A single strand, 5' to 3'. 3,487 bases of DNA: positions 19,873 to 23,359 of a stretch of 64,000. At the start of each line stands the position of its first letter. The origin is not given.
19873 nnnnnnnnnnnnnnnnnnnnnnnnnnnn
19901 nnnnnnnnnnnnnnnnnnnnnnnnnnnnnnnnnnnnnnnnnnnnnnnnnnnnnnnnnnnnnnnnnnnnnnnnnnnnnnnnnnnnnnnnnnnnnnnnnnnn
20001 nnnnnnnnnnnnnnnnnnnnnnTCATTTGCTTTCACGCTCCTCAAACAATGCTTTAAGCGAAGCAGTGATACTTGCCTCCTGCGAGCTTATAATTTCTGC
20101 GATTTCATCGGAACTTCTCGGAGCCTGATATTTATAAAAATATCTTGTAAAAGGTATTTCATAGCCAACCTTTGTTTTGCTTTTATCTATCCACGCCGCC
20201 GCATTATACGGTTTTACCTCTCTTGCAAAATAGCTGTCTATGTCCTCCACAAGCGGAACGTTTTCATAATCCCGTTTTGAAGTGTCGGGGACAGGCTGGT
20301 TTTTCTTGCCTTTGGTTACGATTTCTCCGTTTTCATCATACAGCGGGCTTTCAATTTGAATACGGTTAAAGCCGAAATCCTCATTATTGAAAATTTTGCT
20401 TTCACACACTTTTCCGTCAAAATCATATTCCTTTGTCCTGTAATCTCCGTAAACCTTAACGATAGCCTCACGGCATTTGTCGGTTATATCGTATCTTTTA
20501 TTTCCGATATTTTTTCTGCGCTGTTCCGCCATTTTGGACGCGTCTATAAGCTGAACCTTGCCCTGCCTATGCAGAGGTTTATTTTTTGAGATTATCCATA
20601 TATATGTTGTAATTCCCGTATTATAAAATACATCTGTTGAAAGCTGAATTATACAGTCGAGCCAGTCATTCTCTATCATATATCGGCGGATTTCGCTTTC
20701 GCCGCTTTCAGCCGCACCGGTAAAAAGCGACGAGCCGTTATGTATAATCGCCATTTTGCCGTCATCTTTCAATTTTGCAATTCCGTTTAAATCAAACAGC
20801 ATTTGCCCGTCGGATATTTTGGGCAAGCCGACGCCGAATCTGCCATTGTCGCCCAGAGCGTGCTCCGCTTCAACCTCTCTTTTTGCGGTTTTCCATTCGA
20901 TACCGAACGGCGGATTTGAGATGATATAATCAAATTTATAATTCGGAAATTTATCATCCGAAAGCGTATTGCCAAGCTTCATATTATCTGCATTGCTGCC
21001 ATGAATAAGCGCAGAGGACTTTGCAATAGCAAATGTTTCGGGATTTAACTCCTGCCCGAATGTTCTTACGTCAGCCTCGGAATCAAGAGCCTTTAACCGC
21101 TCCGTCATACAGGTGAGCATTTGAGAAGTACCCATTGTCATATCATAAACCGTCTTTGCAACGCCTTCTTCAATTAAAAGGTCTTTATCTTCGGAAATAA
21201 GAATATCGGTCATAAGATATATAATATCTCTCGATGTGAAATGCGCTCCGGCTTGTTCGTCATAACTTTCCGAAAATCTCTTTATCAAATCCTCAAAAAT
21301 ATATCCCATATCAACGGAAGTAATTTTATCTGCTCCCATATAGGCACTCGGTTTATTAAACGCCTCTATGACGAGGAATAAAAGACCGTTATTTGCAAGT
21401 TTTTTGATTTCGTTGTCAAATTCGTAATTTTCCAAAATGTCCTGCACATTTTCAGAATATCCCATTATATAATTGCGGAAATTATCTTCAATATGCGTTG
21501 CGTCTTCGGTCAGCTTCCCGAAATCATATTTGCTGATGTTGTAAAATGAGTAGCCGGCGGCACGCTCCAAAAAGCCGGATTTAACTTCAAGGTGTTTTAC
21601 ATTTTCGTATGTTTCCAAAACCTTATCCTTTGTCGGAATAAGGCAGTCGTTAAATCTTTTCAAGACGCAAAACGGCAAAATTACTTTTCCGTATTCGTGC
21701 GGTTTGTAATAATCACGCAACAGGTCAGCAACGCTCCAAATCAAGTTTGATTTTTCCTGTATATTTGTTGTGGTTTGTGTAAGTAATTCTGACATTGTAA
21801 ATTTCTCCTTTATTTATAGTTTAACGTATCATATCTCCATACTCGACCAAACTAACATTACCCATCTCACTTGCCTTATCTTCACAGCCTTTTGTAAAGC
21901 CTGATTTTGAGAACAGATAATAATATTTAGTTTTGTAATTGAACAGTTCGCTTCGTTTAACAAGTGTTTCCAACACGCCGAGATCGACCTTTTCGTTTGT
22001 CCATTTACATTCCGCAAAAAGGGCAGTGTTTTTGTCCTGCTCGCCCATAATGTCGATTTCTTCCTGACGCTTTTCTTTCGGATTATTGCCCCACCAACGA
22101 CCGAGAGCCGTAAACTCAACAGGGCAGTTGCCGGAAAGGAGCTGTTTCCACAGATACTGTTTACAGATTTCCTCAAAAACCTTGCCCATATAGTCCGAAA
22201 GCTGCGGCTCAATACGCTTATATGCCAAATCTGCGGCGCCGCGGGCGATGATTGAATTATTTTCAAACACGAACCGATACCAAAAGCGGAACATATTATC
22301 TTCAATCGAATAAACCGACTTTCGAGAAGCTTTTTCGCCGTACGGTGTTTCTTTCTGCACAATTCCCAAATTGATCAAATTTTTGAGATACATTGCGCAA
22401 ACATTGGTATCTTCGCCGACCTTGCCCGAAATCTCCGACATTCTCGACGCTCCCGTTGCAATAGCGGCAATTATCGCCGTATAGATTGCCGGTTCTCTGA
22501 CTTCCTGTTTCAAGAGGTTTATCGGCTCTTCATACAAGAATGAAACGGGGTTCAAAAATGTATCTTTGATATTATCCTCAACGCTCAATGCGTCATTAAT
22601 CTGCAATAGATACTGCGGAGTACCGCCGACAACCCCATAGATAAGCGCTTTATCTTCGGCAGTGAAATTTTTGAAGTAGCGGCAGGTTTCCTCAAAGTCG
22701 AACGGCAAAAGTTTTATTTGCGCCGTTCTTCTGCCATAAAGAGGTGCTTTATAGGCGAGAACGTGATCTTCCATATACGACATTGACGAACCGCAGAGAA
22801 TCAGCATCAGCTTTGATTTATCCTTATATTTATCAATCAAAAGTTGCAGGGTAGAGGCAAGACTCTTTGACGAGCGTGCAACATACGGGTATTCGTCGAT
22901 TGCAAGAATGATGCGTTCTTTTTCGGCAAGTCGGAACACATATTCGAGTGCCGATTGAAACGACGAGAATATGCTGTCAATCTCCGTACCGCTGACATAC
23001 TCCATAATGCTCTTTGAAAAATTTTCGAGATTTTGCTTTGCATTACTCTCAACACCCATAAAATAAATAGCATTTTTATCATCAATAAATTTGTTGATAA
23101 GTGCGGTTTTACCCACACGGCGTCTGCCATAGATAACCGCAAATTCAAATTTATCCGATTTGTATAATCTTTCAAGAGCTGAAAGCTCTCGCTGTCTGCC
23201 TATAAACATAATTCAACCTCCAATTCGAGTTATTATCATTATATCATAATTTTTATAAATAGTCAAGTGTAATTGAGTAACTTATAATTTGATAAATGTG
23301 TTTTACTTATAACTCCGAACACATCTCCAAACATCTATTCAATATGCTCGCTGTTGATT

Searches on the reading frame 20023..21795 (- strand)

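Call 48: search_protein_families(library=pfam, proteins=[window:20023-21795:-], max_evalue=0.00001)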
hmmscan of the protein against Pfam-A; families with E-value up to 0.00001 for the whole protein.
window:20023-21795:- (590 aa): 3 families
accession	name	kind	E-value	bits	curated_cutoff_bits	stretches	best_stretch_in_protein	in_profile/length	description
PF02384.22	N6_Mtase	-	1.4e-55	189.3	20.4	1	163-471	6-293/311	N-6 DNA Methylase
PF12161.14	HsdM_N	-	1.1e-22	81.6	24.5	1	17-146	3-135/135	HsdM N-terminal domain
PF07669.17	Eco57I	-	3.7e-07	30.8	25.3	1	281-390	63-171/171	Eco57I restriction-modification methylase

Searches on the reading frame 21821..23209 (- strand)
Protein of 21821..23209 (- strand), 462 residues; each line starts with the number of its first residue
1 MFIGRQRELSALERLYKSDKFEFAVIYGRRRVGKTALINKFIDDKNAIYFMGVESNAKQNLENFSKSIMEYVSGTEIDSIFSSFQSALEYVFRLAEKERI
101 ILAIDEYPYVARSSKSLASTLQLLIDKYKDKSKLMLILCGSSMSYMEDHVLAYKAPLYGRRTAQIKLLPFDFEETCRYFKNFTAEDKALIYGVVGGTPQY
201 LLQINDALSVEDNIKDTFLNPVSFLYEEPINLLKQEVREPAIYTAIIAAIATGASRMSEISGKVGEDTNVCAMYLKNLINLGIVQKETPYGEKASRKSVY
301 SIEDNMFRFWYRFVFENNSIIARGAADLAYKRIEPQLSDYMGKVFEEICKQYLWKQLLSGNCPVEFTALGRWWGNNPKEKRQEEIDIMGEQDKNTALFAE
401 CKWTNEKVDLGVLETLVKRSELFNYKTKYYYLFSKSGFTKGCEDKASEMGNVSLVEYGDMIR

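Call 17: search_protein_families(library=pfam, proteins=[window:21821-23209:-], max_evalue=0.001)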
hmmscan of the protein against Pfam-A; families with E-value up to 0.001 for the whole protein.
window:21821-23209:- (462 aa): 5 families
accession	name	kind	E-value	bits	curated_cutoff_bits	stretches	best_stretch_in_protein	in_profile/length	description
PF01637.24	ATPase_2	-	9e-31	107.9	33.2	1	2-203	1-224/225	ATPase domain predominantly from Archaea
PF03008.20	DUF234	-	3.6e-29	101.6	22.5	1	310-406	1-93/100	Archaea bacterial proteins of unknown function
PF13173.12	AAA_14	-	3e-10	40.6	27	1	22-176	3-129/129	AAA domain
PF13191.12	AAA_16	-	1.1e-05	26.5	32.6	1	2-93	2-103/167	AAA ATPase domain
PF04471.18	Mrr_cat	-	0.00027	21.5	21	1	342-459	6-110/115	Restriction endonuclease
